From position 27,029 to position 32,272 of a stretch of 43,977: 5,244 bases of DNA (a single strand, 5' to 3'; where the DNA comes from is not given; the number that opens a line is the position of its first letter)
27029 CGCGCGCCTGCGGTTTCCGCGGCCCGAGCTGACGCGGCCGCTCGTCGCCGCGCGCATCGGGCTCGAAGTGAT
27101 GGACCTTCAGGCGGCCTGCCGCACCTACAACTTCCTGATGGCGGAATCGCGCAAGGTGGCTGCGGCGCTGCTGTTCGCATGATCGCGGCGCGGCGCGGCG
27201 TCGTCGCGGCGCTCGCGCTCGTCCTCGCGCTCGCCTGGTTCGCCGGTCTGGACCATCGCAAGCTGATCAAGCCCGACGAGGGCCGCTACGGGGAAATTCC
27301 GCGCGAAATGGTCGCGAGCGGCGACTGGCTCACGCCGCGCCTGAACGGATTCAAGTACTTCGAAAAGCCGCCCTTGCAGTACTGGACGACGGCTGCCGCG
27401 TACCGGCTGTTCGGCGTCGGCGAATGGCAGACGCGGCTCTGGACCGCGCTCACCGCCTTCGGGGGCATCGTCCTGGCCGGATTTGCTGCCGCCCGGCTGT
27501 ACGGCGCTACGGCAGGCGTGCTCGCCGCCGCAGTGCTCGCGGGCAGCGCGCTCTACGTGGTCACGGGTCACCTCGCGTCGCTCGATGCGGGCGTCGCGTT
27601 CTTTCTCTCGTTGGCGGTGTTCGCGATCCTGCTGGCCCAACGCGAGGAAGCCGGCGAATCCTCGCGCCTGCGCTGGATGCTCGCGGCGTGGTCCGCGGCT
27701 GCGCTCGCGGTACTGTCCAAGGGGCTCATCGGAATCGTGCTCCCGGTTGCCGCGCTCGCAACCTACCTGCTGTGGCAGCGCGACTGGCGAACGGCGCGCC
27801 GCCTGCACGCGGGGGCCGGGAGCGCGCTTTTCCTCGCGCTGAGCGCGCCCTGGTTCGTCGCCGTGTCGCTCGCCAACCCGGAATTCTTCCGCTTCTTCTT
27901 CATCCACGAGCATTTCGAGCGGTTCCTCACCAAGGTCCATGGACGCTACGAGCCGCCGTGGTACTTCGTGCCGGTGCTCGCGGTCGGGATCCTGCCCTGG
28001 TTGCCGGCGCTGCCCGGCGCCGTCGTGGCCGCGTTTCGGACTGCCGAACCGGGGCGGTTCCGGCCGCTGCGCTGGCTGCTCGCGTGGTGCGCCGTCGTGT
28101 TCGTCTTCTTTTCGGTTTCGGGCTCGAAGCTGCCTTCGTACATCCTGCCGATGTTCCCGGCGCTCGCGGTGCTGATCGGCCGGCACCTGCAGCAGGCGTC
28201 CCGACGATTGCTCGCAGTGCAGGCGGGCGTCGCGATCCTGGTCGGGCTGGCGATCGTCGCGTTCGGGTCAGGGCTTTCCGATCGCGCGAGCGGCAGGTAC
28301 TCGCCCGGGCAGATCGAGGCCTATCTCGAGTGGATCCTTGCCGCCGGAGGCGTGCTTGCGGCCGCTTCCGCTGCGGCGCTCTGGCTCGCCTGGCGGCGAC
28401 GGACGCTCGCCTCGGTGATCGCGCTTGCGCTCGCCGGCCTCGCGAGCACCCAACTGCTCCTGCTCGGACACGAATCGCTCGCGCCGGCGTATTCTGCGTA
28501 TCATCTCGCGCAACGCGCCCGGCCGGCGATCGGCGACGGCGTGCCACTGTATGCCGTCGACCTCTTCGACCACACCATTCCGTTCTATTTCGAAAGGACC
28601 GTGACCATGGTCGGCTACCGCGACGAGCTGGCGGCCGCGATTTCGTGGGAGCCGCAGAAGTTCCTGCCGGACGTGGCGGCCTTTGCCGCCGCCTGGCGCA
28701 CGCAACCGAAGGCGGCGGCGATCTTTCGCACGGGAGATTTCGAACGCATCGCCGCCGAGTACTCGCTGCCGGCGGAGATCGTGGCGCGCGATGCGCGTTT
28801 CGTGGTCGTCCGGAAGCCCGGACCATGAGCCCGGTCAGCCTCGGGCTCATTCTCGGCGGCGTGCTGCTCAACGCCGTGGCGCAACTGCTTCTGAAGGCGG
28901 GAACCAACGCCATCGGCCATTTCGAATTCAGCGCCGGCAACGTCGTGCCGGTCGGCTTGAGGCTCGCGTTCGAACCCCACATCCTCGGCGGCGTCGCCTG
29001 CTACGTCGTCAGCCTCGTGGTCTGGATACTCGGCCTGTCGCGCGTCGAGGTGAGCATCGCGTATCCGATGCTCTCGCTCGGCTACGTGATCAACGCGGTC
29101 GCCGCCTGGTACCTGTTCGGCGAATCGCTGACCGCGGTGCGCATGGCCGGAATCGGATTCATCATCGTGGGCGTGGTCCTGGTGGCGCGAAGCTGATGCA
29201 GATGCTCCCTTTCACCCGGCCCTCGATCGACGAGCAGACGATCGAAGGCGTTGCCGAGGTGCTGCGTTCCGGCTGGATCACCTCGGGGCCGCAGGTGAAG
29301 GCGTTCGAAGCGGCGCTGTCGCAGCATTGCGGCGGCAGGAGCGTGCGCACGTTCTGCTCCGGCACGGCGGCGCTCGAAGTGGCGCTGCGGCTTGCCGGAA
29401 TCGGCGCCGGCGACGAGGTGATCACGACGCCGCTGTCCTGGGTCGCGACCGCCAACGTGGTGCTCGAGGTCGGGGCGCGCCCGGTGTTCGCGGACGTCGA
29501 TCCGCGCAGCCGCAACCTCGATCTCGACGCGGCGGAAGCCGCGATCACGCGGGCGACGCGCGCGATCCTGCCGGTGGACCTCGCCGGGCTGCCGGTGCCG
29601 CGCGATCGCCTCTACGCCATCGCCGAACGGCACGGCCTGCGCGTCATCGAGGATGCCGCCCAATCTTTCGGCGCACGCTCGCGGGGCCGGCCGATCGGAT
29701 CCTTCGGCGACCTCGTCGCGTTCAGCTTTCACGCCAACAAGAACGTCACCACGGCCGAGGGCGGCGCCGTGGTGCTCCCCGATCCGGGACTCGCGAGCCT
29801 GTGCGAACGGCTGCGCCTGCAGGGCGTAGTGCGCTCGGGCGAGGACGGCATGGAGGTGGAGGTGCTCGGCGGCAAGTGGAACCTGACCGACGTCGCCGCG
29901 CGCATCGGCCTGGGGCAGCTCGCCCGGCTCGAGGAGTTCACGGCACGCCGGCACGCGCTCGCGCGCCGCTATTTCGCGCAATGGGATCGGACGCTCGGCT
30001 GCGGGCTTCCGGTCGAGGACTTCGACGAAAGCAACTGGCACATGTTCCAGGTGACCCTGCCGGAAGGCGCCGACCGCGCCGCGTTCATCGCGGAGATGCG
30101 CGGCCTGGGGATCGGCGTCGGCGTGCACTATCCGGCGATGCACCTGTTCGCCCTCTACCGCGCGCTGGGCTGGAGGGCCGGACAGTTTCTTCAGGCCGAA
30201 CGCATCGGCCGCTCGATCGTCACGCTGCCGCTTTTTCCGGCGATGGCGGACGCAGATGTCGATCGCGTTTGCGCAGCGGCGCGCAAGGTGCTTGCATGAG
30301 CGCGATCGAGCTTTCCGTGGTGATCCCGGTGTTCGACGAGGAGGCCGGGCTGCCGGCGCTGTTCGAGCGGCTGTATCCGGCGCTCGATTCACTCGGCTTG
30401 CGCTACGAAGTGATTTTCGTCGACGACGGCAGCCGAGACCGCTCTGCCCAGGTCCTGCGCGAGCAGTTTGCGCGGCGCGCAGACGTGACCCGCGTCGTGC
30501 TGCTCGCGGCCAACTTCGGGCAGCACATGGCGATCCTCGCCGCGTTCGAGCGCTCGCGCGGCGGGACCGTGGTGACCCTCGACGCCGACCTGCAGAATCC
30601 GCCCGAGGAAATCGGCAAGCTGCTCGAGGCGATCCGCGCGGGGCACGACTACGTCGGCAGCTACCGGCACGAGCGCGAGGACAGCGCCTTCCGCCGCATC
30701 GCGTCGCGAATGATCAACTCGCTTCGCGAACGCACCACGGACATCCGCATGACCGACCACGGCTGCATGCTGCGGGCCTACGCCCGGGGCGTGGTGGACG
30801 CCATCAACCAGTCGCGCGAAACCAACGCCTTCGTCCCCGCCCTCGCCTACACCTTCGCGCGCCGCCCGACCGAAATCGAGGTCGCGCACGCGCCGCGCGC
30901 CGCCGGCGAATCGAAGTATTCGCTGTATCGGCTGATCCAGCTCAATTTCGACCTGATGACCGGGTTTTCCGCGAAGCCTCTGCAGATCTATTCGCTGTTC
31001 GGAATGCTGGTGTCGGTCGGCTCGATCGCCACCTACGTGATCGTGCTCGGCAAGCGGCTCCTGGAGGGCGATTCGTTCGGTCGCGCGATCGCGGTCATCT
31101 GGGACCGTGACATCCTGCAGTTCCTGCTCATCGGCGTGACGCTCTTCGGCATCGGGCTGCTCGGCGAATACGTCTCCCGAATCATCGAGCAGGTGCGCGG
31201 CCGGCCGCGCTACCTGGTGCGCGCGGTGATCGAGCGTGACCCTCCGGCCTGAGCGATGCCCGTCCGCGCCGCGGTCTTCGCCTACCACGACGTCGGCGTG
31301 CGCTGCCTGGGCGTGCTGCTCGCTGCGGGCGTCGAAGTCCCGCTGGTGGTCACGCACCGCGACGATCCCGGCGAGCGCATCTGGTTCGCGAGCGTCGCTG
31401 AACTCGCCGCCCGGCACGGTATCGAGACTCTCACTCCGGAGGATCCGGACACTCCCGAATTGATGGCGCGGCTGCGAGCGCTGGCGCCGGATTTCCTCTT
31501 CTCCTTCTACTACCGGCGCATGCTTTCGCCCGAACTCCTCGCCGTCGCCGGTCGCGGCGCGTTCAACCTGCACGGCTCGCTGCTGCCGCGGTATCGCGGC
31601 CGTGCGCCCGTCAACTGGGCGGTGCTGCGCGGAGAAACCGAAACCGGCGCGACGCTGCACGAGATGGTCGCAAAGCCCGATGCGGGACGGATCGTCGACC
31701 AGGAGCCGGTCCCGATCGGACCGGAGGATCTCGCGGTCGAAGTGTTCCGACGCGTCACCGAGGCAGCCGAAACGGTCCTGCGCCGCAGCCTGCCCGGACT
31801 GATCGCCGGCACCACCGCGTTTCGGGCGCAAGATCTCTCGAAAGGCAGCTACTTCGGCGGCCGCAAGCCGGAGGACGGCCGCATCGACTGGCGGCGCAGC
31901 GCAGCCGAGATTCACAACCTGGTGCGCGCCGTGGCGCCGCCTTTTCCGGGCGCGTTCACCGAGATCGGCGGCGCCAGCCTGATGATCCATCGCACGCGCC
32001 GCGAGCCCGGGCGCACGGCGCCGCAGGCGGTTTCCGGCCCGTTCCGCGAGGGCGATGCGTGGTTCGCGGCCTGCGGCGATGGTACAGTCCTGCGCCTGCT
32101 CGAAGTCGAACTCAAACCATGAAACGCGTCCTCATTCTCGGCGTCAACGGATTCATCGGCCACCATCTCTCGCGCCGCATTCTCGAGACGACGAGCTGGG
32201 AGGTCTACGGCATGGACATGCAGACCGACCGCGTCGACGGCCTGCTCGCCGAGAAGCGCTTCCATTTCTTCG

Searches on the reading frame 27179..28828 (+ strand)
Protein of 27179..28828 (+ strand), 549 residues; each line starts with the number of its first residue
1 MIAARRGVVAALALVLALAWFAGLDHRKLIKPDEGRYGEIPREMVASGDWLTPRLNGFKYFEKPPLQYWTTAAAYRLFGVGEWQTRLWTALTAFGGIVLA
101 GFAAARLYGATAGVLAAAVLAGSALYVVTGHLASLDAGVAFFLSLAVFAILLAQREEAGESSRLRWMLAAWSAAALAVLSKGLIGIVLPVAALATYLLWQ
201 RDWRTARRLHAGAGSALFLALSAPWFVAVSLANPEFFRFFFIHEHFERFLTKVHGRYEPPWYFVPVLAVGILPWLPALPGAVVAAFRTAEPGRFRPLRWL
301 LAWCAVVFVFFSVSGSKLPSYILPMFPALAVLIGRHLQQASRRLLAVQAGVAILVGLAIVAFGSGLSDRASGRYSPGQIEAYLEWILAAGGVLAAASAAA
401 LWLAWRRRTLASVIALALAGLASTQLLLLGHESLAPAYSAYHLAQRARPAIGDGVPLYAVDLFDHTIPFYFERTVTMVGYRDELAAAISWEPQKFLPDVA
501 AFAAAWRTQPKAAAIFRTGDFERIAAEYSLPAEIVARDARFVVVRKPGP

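Call 9: search_protein_families(library=pfam, proteins=[window:27179-28828:+], max_evalue=0.0001)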
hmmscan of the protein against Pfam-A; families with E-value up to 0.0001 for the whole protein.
window:27179-28828:+ (549 aa): 3 families
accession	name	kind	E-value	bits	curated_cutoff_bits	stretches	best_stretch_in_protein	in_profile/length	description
PF18583.6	Arnt_C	-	3.2e-28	97.9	26.5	1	443-546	1-103/103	Aminoarabinose transferase C-terminal domain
PF02366.24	PMT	-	7.3e-19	68.7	22.7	1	30-229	26-236/245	Dolichyl-phosphate-mannose-protein mannosyltransferase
PF13231.12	PMT_2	-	3.6e-17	63.5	26.1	1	63-226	2-158/160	Dolichyl-phosphate-mannose-protein mannosyltransferase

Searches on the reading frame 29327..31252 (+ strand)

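Call 9: search_protein_families(library=pfam, proteins=[window:29327-31252:+], max_evalue=0.0001)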
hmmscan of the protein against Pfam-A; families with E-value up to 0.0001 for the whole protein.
window:29327-31252:+ (641 aa): 1 family
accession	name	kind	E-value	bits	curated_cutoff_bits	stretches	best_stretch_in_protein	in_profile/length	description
PF00535.33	Glycos_transf_2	-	9.1e-25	88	23.3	1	330-490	1-164/168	Glycosyl transferase family 2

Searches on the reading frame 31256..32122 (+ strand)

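Call 9: search_protein_families(library=pfam, proteins=[window:31256-32122:+], max_evalue=0.0001)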
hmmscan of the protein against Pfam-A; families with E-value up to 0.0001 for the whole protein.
window:31256-32122:+ (288 aa): 2 families
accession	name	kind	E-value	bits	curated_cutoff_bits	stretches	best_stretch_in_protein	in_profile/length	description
PF00551.24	Formyl_trans_N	-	9.3e-25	87.9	26.1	1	26-177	28-179/181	Formyl transferase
PF02911.23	Formyl_trans_C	-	1.6e-13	51.1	21.1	1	204-286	3-84/100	Formyl transferase, C-terminal domain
